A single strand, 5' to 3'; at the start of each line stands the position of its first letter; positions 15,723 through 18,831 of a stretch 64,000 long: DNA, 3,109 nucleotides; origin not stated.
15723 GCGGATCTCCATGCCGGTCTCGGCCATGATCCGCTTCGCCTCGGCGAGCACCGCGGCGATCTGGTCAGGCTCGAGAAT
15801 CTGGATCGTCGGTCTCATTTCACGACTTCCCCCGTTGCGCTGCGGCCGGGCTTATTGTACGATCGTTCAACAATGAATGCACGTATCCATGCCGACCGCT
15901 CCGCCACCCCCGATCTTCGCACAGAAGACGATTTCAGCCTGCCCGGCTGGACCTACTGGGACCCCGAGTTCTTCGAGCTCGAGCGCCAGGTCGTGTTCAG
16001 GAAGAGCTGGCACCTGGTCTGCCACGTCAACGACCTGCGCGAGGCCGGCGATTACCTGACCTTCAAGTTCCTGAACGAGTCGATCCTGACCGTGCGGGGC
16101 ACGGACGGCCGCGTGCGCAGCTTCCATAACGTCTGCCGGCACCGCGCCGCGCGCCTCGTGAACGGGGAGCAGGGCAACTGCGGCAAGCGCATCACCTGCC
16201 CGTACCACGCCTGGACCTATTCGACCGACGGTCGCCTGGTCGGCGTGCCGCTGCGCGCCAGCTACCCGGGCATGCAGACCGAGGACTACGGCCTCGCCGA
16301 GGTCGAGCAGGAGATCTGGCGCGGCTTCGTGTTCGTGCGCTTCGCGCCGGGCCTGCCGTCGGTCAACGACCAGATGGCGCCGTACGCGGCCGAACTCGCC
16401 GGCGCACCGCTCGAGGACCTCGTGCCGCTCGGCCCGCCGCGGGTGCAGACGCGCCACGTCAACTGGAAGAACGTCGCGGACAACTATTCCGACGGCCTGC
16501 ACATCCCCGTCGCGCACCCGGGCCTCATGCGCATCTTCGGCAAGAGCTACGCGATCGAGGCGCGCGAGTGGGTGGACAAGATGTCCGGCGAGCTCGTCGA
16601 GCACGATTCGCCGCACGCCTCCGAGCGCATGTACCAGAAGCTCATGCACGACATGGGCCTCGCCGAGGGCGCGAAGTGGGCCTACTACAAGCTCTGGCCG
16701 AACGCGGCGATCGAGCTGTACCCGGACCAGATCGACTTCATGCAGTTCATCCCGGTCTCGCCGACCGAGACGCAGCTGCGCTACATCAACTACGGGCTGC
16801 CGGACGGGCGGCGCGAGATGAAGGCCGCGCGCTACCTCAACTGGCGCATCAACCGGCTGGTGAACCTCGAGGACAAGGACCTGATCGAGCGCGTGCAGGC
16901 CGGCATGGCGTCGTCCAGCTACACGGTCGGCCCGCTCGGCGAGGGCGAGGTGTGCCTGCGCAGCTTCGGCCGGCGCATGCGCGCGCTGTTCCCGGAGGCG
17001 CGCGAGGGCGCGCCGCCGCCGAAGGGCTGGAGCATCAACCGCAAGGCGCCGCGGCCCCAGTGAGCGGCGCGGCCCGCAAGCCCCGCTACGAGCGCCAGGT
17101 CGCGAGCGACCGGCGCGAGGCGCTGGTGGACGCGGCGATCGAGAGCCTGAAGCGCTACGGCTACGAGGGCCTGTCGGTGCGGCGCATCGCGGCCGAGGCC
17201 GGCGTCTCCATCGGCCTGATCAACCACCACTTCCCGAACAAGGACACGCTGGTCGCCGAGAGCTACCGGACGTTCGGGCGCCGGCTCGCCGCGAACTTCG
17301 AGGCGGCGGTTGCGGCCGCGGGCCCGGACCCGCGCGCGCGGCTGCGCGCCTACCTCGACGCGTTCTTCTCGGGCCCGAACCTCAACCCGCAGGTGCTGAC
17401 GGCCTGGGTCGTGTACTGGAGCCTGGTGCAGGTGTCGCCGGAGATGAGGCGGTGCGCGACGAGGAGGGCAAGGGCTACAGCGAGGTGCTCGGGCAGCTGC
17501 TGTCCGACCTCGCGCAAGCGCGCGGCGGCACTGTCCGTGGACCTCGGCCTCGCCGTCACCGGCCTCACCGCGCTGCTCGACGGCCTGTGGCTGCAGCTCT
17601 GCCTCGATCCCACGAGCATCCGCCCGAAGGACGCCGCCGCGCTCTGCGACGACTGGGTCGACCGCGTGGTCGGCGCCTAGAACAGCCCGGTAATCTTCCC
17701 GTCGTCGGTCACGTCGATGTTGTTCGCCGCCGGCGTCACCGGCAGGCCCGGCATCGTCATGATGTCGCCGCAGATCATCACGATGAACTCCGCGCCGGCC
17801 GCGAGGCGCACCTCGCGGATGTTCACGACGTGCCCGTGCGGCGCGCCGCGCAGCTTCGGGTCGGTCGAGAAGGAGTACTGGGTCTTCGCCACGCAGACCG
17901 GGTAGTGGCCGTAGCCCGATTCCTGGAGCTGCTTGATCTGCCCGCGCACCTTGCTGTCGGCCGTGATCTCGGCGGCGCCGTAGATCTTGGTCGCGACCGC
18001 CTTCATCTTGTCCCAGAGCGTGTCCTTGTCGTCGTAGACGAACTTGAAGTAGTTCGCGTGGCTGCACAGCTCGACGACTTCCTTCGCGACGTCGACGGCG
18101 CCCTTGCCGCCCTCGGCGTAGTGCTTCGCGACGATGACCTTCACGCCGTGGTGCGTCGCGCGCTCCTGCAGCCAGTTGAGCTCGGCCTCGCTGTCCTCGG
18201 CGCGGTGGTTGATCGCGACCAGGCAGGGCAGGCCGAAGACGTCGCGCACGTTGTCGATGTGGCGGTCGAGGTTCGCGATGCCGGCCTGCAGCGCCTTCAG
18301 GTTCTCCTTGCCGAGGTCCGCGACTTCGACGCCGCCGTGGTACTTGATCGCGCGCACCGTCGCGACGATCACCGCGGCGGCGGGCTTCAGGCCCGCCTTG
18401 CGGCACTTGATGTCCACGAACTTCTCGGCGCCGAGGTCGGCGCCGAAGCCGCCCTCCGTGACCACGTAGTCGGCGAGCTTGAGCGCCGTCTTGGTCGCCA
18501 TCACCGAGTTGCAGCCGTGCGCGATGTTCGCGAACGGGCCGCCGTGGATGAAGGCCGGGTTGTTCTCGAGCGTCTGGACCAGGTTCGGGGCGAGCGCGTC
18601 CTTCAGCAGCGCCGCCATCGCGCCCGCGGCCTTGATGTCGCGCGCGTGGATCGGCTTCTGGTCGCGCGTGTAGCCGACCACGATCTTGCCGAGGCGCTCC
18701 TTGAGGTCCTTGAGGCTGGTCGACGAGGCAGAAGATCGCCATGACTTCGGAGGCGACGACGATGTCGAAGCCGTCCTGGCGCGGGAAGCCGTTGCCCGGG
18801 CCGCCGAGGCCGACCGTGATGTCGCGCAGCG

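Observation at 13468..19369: MttB-superfamily methyltransferase translationally fused into an NAD-formate dehydrogenase operon, facing a Rieske oxygenase, BetI-like repressor and Fhs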

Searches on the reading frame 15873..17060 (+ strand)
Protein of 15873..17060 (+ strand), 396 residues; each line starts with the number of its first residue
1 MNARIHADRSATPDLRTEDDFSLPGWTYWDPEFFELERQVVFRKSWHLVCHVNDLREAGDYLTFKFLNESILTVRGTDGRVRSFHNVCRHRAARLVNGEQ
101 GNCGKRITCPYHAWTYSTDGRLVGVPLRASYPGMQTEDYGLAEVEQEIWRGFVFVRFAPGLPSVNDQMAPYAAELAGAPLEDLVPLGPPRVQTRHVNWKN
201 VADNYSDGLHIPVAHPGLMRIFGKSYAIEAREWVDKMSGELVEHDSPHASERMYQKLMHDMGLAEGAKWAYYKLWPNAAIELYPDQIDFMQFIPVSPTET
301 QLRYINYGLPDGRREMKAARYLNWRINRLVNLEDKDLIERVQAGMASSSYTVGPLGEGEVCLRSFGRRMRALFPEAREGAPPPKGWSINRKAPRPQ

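Call 8: search_protein_families(library=pfam, proteins=[window:15873-17060:+])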
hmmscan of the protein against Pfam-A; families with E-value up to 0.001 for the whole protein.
window:15873-17060:+ (396 aa): 2 families
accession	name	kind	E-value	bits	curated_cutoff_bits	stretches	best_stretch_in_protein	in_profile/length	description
PF00848.25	Ring_hydroxyl_A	-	2.3e-34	119.6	24.9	1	195-372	15-205/208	Ring hydroxylating alpha subunit (catalytic domain)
PF00355.32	Rieske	-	5.2e-20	71.6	20.3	1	45-129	1-82/88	Rieske [2Fe-2S] domain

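Call 9: search_protein_families(library=ncbifam, proteins=[window:15873-17060:+])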
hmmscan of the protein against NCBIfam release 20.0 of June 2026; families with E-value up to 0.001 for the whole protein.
window:15873-17060:+ (396 aa): 6 families
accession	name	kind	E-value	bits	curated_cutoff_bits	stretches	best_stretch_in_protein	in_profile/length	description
NF058607.1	GlBtMonoOxGbcA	equivalog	5.3e-39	133.8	670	1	17-220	27-227/420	glycine betaine monooxygenase oxygenase subunit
NF042946.1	3PPDioc_HcaE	equivalog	9.1e-30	104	830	1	27-224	20-223/450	3-phenylpropionate/cinnamic acid dioxygenase subunit alpha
TIGR03228.1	anthran_1_2_A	equivalog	5e-26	91.4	671.9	1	27-216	20-214/438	anthranilate 1,2-dioxygenase large subunit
TIGR03229.1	benzo_1_2_benA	equivalog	7.5e-22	77.8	780.95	1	26-216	19-216/433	benzoate 1,2-dioxygenase large subunit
NF041684.1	ant_diox_AndAc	equivalog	4e-21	75.1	750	1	15-215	15-222/418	anthranilate 1,2-dioxygenase large subunit AndAc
NF052579.1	BetMthstMoxSdmAMthl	equivalog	1.8e-07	30.4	600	1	46-126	18-95/351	4beta-methylsterol monooxygenase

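Call 11: search_solved_structures(query=window:15873-17060:+, max_evalue=0.001)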
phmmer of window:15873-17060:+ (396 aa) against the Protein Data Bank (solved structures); distinct sequences matched with E-value up to 0.001: 49.
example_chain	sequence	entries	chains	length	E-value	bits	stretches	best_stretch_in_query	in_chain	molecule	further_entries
6y8j_A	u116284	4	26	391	4.4e-38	134.4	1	21-351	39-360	Carnitine monooxygenase oxygenase subunit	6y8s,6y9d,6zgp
6y9c_A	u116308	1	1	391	4.4e-38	134.4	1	21-351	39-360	Carnitine monooxygenase oxygenase subunit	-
9o71_A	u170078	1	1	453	1.7e-32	116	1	27-262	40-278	Phenylpropionate dioxygenase-like ring-hydroxylating dioxygenase large terminal subunit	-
7yls_B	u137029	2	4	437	6.4e-32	114.1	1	27-262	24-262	Rieske (2Fe-2S) domain protein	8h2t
3vca_A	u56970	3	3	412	7.7e-30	107.2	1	19-223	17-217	Ring-hydroxylating dioxygenase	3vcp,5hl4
4qup_A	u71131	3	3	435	9.2e-30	107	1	19-223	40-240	Monoxygenase; demethylase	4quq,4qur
9jp5_A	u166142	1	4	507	2e-29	105.8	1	22-221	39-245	Phthalate 3,4-dioxygenase alpha subunit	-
2ckf_A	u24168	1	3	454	9e-29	103.7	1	26-222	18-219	RING-HYDROXYLATING DIOXYGENASE ALPHA SUBUNIT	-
3n0q_A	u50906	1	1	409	2.3e-27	99.1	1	27-228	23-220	Putative aromatic-ring hydroxylating dioxygenase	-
2gbw_A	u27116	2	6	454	2.8e-27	98.8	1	26-224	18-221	Biphenyl 2,3-Dioxygenase Alpha Subunit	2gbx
5xbp_A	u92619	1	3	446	4.3e-27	98.2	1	27-222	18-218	3NT oxygenase alpha subunit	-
1uli_A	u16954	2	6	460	7.9e-27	97.3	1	23-168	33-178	biphenyl dioxygenase large subunit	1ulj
2bmo_A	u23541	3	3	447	2.4e-26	95.7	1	28-221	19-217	OXYGENASE-ALPHA NBDO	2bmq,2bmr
8k0a_A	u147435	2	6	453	4.1e-26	95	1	27-224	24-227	3-phenylpropionate/cinnamic acid dioxygenase subunit alpha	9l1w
2b1x_A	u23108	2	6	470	6.9e-26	94.2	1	18-220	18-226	naphthalene dioxygenase large subunit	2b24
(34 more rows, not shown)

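Call 60: find_homologous_proteins(query=window:15873-17060:+, max_evalue=1e-20)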
Query window:15873-17060:+ (396 aa): 7370 proteins with E <= 1e-20 among 8000 candidates; the best 120 are listed.
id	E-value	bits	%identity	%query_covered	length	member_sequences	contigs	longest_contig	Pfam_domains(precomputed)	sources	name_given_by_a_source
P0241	1.0e-268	909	96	100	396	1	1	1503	PF00355.33,PF00848.26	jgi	-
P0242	1.7e-268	908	96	100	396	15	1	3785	PF00355.33,PF00848.26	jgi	-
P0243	1.3e-267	905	95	100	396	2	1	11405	PF00355.33,PF00848.26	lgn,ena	-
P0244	4.4e-266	900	95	100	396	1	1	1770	PF00355.33,PF00848.26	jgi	-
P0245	4.7e-261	884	93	100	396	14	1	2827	PF00355.33,PF00848.26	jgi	jgi:phenylpropionate dioxygenase-like ring-hydroxylating dioxygenase large terminal subunit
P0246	5.1e-259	877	92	100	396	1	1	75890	PF00355.33,PF00848.26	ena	-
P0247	1.3e-258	876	92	100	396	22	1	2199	PF00355.33,PF00848.26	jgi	jgi:phenylpropionate dioxygenase-like ring-hydroxylating dioxygenase large terminal subunit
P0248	5.0e-258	874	91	100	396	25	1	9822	PF00355.33,PF00848.26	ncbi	-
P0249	2.9e-257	871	92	100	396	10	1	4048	PF00355.33,PF00848.26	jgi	-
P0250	4.3e-254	861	90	100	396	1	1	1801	PF00355.33,PF00848.26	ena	-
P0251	5.0e-254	861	91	100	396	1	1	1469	PF00355.33,PF00848.26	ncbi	-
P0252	3.1e-253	858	90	100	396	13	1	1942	PF00355.33,PF00848.26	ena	-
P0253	4.1e-253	858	91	100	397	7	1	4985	PF00355.33,PF00848.26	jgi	-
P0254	8.4e-253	857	90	100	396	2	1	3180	PF00355.33,PF00848.26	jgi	jgi:phenylpropionate dioxygenase-like ring-hydroxylating dioxygenase large terminal subunit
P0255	8.9e-253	856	91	100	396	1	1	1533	PF00355.33,PF00848.26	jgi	jgi:phenylpropionate dioxygenase-like ring-hydroxylating dioxygenase large terminal subunit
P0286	3.2e-206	703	75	100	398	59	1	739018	PF00355.33,PF00848.26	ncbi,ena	-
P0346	1.3e-162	559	63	94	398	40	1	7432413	PF00355.33,PF00848.26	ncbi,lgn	-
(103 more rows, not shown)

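Call 61: find_encoding_contigs(protein=P0346, flank=8000, max_places=2)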
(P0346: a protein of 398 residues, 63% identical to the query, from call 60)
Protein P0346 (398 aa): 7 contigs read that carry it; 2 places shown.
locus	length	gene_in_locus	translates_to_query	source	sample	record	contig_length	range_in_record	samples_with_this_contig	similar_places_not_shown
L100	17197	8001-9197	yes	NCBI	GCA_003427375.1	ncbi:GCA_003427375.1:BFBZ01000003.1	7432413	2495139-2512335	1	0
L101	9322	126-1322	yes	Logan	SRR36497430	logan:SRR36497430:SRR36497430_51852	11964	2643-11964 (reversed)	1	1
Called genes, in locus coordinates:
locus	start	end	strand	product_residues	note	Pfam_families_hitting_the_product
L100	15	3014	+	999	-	PF07660:STN, PF07715:Plug, PF00593:TonB_dep_Rec_b-barrel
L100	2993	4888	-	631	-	PF00733:Asn_synthase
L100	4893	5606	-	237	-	PF13471:Transglut_core3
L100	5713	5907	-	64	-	-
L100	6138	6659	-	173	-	-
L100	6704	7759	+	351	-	PF16220:DUF4880, PF04773:FecR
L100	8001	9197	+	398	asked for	PF00355:Rieske, PF00848:Ring_hydroxyl_A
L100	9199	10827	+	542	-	PF00070:Pyr_redox (faint), PF01266:DAO (weak), PF07992:Pyr_redox_2 (faint), PF13450:NAD_binding_8, PF01593:Amino_oxidase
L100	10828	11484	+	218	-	PF00440:TetR_N, PF13977:TetR_C_6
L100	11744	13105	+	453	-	PF16220:DUF4880, PF04773:FecR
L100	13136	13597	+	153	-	PF03852:Vsr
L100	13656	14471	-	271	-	-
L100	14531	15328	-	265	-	PF02698:DUF218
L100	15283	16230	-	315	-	PF00106:adh_short, PF01370:Epimerase (weak), PF13561:adh_short_C2, PF00106:adh_short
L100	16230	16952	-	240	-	PF13350:Y_phosphatase3, PF22741:PTP-NADK (faint), PF22784:PTP-SAK (faint)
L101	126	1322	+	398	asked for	PF00355:Rieske, PF00848:Ring_hydroxyl_A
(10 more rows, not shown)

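Call 62: find_encoding_contigs(protein=P0286, flank=8000, max_places=1)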
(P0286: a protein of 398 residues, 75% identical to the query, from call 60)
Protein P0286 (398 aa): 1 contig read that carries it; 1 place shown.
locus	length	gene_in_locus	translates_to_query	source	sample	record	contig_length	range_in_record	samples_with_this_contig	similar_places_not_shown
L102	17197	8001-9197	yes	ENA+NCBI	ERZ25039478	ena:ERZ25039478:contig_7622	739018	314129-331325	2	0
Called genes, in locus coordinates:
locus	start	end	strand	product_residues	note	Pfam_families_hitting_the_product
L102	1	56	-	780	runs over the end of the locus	PF07715:Plug, PF00593:TonB_dep_Rec_b-barrel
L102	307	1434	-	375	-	PF00202:Aminotran_3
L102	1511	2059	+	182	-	PF13560:HTH_31, PF01381:HTH_3, PF07883:Cupin_2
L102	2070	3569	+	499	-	PF00171:Aldedh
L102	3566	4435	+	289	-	PF00795:CN_hydrolase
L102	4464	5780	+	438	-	PF00929:RNase_T, PF01541:GIY-YIG (weak), PF27096:UvrC_M, PF27115:Cho_C (faint)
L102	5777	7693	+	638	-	PF22020:RlmL_1st, PF02926:THUMP, PF01170:UPF0020, PF13649:Methyltransf_25 (faint), PF13847:Methyltransf_31 (faint), PF10672:Methyltrans_SAM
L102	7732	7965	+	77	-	-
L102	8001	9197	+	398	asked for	PF00355:Rieske, PF00848:Ring_hydroxyl_A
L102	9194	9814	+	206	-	PF00440:TetR_N, PF13977:TetR_C_6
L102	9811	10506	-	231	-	PF01268:FTHFS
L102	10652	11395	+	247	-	-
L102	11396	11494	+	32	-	-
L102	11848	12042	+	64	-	-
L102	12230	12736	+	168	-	PF13474:SnoaL_3 (faint)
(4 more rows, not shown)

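Call 64: search_solved_structures(query=window:15873-17060:+, max_evalue=1e-29, show_alignments=1)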
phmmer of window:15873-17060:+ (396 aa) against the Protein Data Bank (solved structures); distinct sequences matched with E-value up to 1e-29: 6.
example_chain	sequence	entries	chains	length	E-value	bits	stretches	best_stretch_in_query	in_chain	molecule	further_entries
6y8j_A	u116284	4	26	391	4.4e-38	134.4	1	21-351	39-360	Carnitine monooxygenase oxygenase subunit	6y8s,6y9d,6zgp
6y9c_A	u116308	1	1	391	4.4e-38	134.4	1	21-351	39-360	Carnitine monooxygenase oxygenase subunit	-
9o71_A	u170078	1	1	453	1.7e-32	116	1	27-262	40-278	Phenylpropionate dioxygenase-like ring-hydroxylating dioxygenase large terminal subunit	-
7yls_B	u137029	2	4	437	6.4e-32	114.1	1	27-262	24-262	Rieske (2Fe-2S) domain protein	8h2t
3vca_A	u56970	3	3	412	7.7e-30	107.2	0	19-223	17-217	Ring-hydroxylating dioxygenase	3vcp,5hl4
4qup_A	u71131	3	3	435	9.2e-30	107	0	19-223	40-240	Monoxygenase; demethylase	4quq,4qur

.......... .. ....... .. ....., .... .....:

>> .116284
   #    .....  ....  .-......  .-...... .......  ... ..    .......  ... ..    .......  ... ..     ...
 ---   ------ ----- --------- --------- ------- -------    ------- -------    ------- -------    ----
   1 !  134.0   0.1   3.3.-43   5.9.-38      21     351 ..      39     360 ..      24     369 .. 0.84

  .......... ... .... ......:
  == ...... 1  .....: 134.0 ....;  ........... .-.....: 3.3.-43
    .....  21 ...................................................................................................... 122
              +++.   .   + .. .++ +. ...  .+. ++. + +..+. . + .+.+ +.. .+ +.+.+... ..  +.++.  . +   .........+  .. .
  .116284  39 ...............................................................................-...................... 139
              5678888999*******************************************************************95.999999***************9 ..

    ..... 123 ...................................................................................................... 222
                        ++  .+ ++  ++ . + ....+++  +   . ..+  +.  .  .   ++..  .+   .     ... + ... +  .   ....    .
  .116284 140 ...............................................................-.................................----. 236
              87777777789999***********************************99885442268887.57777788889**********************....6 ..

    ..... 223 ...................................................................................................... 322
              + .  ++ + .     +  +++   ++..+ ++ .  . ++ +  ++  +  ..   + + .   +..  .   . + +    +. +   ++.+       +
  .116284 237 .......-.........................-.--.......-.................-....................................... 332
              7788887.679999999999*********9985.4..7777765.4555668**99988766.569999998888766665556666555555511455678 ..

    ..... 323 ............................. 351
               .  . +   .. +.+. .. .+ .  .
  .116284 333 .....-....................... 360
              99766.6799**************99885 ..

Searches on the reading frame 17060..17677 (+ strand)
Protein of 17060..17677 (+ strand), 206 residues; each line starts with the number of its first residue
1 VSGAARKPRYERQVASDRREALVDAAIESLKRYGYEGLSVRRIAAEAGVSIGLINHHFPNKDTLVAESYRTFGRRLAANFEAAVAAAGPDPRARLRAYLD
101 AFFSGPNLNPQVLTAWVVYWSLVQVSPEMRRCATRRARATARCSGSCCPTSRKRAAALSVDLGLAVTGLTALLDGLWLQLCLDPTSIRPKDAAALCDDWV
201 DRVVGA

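Call 8: search_protein_families(library=pfam, proteins=[window:17060-17677:+])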
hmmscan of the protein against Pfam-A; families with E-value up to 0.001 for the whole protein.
window:17060-17677:+ (206 aa): 2 families
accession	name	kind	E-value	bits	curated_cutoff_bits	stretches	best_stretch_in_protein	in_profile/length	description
PF13977.11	TetR_C_6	-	5.6e-18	65.6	27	1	91-204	1-114/115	BetI-type transcriptional repressor, C-terminal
PF00440.29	TetR_N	-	2.8e-15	56.2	24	1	22-67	1-46/47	Bacterial regulatory proteins, tetR family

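Call 9: search_protein_families(library=ncbifam, proteins=[window:17060-17677:+])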
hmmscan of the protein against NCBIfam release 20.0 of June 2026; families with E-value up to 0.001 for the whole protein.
window:17060-17677:+ (206 aa): 17 families
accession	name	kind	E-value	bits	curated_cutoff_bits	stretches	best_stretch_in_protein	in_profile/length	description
TIGR03384.1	betaine_BetI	equivalog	2.1e-31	109.1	201.3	1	14-202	5-187/189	choline-binding transcriptional repressor BetI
NF001978.0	PRK00767.1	equivalog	5.4e-31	107.9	118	1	18-203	10-190/197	transcriptional regulator BetI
NF011572.0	PRK14996.1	equivalog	5.5e-10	39.4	144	1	17-79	8-70/192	TetR family transcriptional regulator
NF050111.1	TransRegSACE7040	equivalog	8.6e-10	38.8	250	1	17-100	1-83/186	SACE_7040 family transcriptional regulator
NF037937.1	septum_RefZ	equivalog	8.6e-09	35.6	180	1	19-84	1-66/195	forespore capture DNA-binding protein RefZ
NF053731.1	TransRegFasRMycb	equivalog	2e-08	34.2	330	1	11-104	5-97/199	HTH-type transcriptional activator FasR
NF051852.1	efflux_TF_MtrR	exception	3.6e-08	33.5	280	1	14-104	7-97/205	multidrug efflux system transcriptional repressor MtrR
NF041196.1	ScbR_bind_reg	equivalog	6.6e-08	32.9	150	1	18-68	7-57/191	ScbR family autoregulator-binding transcription factor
NF053878.1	FATransRegFadRBac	equivalog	1.8e-07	31.1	200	1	19-131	5-114/190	fatty acid metabolism transcriptional regulator FadR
TIGR03613.1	RutR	equivalog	1.1e-06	28.7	368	1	14-67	5-58/202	pyrimidine utilization regulatory protein R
NF007949.0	PRK10668.1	equivalog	1.4e-06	28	271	1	9-75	3-69/216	multidrug efflux transporter transcriptional repressor AcrR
NF033703.1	transcr_KstR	equivalog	4.5e-06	26.4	280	1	16-112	6-101/185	cholesterol catabolism transcriptional regulator KstR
NF011584.0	PRK15008.1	equivalog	1.5e-05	25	230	1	6-66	7-67/212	HTH-type transcriptional regulator RutR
NF051457.1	acryl_TF_AcuR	equivalog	6.4e-05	22.3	247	1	7-100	7-100/204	acrylate utilization transcriptional regulator AcuR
NF053516.1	TranRepPrsAVib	equivalog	7.2e-05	22.7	300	1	17-69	6-58/208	TetR family transcriptional repressor PsrA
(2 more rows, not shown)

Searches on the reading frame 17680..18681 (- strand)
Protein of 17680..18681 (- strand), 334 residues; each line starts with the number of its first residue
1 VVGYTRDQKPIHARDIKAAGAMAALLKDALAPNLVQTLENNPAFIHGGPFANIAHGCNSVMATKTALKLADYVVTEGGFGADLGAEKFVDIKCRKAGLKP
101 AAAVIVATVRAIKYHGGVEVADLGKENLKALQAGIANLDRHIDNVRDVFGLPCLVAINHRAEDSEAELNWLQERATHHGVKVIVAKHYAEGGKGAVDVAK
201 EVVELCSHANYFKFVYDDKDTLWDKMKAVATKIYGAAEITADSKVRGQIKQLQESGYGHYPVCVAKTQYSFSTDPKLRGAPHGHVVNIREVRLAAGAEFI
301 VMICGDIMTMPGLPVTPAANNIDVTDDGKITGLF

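Call 8: search_protein_families(library=pfam, proteins=[window:17680-18681:-])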
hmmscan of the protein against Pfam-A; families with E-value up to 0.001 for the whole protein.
window:17680-18681:- (334 aa): 1 family
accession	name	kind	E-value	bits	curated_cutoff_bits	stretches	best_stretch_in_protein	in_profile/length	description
PF01268.25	FTHFS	-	5.9e-148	494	27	1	1-334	223-556/556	Formate--tetrahydrofolate ligase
